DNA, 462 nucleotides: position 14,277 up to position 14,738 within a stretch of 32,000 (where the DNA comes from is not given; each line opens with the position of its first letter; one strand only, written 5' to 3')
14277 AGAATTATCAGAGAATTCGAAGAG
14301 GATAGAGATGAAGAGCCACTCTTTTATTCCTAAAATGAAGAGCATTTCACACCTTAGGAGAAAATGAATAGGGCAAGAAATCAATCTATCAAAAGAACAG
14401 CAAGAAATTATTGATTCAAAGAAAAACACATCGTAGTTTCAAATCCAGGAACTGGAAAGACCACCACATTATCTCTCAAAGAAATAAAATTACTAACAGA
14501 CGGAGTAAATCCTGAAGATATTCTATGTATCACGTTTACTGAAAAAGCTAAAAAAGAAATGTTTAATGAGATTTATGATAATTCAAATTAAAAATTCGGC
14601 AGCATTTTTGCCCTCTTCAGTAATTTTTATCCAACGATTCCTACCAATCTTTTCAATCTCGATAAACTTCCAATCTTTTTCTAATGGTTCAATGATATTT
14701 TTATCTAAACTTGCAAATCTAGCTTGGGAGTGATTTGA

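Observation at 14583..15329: Orphan Csa3-like (CARF-like plus wHTH) regulator with no CRISPR-Cas locus in the window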

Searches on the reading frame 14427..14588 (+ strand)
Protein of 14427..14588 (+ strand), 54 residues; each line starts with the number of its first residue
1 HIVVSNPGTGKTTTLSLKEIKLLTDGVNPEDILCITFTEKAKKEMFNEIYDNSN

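Call 55: search_protein_families(library=pfam, proteins=[window:14427-14588:+], max_evalue=0.01)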
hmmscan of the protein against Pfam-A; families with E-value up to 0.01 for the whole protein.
seq(54 aa): 2 families
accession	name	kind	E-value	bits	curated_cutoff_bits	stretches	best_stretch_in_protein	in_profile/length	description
PF00580.27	UvrD-helicase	-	3.4e-12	47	23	1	2-49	17-65/271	UvrD/REP helicase N-terminal domain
PF13245.12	AAA_19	-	1.6e-06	28.8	25.1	1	2-48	15-60/134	AAA domain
